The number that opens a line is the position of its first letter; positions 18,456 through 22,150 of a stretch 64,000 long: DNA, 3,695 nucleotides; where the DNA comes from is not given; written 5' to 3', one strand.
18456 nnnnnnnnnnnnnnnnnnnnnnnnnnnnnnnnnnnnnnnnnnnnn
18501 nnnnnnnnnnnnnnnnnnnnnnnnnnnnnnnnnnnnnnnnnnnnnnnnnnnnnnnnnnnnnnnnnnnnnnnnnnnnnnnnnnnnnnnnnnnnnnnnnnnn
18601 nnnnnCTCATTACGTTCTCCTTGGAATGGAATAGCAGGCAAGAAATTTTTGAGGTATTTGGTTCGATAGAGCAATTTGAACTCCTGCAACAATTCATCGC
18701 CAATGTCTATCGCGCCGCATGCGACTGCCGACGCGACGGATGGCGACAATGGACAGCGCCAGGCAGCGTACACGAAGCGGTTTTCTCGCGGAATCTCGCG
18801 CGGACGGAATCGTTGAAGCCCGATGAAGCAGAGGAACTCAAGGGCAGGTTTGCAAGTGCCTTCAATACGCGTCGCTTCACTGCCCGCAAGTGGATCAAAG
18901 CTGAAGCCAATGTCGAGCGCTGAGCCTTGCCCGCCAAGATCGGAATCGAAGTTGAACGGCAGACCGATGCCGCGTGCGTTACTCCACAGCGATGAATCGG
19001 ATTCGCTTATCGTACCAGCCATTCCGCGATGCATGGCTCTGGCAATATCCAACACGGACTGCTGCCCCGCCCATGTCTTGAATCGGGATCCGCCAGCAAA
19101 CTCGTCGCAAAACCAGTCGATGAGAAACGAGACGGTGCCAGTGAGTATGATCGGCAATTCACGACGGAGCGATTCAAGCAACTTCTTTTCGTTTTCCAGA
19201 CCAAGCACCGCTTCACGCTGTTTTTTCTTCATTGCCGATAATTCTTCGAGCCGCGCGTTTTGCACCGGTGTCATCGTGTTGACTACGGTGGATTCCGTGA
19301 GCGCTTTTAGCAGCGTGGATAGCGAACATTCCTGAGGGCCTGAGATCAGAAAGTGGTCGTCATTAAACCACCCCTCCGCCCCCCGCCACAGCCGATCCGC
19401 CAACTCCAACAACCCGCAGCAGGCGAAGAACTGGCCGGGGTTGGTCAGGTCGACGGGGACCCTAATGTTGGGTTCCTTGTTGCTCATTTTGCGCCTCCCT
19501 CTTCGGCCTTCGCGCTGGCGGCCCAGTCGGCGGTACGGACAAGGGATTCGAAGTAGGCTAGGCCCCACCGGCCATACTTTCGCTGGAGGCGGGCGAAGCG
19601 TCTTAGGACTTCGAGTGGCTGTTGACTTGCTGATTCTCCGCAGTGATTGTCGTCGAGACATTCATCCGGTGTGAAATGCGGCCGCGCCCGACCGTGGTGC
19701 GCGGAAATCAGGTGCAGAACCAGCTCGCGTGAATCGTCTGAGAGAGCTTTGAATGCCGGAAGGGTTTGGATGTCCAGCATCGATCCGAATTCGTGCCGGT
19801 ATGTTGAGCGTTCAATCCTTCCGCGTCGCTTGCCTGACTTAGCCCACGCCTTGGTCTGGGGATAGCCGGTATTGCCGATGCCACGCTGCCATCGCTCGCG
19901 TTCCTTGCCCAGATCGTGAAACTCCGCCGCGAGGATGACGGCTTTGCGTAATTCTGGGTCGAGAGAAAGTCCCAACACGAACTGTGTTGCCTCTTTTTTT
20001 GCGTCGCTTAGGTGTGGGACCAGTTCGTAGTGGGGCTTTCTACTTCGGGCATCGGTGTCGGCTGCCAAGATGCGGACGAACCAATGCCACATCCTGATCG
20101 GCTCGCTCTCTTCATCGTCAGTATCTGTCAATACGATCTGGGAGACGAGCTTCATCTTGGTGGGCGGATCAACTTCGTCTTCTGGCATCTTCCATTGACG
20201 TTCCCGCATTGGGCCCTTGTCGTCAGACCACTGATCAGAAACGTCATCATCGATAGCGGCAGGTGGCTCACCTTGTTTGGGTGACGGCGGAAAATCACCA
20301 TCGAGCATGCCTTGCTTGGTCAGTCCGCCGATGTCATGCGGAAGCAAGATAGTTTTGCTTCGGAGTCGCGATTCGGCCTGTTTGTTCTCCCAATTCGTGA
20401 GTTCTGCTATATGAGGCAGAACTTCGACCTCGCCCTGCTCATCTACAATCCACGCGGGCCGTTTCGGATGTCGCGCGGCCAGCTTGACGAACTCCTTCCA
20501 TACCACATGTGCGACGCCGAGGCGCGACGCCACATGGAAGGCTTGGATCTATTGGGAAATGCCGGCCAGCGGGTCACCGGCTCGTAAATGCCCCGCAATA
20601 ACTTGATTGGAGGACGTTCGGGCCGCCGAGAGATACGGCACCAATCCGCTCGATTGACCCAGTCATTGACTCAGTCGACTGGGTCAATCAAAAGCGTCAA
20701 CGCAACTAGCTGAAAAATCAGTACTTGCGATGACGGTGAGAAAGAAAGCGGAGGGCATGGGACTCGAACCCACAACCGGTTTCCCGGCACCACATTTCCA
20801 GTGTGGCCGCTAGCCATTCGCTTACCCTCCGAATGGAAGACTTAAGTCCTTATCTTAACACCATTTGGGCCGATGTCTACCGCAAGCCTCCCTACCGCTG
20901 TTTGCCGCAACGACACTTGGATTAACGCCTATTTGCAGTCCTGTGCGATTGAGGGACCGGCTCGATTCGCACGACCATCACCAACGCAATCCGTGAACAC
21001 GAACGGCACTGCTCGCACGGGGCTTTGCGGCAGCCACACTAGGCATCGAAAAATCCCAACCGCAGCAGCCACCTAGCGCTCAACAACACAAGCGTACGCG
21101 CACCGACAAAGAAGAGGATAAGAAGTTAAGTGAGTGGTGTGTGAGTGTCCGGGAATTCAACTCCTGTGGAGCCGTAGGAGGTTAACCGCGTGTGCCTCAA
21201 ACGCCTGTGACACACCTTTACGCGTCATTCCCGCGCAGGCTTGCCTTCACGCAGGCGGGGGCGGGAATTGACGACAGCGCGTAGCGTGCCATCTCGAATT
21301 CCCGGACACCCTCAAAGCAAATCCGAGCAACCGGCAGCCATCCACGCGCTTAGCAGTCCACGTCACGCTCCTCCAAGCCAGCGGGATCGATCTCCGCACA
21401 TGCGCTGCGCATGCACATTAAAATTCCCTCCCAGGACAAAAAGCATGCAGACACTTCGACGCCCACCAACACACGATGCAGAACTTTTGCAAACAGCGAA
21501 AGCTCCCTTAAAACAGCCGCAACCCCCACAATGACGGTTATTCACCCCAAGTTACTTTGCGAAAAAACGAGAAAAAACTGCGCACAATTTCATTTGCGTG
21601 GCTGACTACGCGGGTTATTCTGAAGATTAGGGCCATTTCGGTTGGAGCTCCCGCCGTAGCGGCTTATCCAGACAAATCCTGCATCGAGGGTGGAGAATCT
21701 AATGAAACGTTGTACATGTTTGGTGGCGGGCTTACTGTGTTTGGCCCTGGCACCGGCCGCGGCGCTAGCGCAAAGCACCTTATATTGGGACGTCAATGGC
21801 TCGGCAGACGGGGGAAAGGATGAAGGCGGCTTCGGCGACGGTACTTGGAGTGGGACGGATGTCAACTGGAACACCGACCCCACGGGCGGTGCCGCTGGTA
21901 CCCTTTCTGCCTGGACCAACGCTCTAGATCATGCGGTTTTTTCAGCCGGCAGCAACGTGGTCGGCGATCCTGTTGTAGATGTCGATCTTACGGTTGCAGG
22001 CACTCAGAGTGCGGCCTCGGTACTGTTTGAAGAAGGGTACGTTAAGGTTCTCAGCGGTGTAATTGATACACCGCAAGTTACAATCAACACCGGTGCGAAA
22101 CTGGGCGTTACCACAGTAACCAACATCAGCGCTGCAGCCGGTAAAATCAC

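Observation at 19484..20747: cas3 is an intact HD-only ORF; no helicase is encoded between it and the adjacent tRNA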

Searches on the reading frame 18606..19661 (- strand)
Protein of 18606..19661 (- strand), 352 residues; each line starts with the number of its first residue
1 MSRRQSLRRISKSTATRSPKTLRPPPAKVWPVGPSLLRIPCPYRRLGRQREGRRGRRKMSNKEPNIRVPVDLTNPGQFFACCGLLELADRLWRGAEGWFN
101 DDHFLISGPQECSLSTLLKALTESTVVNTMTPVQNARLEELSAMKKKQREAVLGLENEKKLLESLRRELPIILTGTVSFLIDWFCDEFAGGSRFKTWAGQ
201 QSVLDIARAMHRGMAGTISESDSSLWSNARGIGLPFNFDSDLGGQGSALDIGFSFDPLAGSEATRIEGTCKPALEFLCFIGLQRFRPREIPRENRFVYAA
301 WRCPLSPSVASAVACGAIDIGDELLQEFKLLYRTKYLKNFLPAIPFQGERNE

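Call 5: search_protein_families(library=pfam, proteins=[window:18606-19661:-], max_evalue=0.1)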
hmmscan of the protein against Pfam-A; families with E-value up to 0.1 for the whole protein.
window:18606-19661:- (352 aa): 0 families

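Call 6: search_protein_families(library=ncbifam, proteins=[window:18606-19661:-], max_evalue=0.1)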
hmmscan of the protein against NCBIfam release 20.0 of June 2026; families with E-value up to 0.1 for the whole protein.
window:18606-19661:- (352 aa): 2 families
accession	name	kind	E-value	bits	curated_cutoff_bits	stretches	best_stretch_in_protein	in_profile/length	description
TIGR04106.1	cas8c_GSU0052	equivalog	4.5e-86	289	125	1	66-345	2-282/282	type I-G CRISPR-associated protein Cas8g2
TIGR00161.1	TIGR00161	hypoth_equivalog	0.063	12.9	199.25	1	125-178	99-153/239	proteasome assembly chaperone family protein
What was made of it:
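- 18603..19487 (-): cas8g2 (GSU0052/Csx17 family), 294 aa from ATG 19487. TIGR04106 at 289 bits, full model coverage (call 6).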

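Call 44: list_cluster_members(proteins=[P0001, window:18606-19487:-, window:21690-24134:+])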
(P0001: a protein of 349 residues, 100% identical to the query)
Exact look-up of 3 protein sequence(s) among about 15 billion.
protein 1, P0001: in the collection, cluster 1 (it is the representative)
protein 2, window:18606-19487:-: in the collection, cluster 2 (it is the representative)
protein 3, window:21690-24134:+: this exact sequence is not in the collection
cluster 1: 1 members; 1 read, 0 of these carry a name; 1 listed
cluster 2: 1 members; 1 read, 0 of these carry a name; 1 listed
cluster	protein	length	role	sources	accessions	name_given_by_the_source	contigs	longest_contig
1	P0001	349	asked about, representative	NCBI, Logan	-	-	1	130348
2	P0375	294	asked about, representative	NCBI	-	-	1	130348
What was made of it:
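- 18603..19487 (-): The exact 294-aa protein is present in the public collection (call 44).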

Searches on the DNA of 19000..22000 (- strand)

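Call 17: search_rna_families(source=window, start=19000, end=22000, threshold=evalue, max_evalue=0.1)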
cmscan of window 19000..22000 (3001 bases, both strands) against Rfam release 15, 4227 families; matches with E-value up to 0.1: 1.
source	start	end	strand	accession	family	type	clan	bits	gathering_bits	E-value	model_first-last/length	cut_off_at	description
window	20749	20830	-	RF00005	tRNA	Gene; tRNA;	CL00001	34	29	0.00012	1-71/71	no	tRNA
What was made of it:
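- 20504..20747 (.): 244 nt of non-cas3 DNA between the tRNA 3' end and the breakpoint. It is strongly structured when read as minus-strand RNA. One hairpin lies at about 20695-20735 and is followed by a U-rich run, which may be the tRNA terminator. A second hairpin, built on a perfect 11-bp inverted repeat, lies at about 20649-20692. No Rfam family (call 17).
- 20748..20830 (-): tRNA-Ser(GGA), in the same orientation as the cas operon, with its 3' end facing the cas3 remnant. Rfam RF00005 at 34 bits, E = 1.2e-4 (call 17).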

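Call 76: search_dna_similar(query=window:20504-21690:-, collection=phages, mode=distant, max_rows=8)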
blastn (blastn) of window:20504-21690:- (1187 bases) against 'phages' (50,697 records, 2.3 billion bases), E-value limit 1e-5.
No match.

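Call 77: search_dna_similar(query=window:20504-21690:-, collection=plasmids, mode=distant, max_rows=8)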
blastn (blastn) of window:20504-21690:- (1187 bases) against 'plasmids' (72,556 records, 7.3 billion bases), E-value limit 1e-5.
No match.
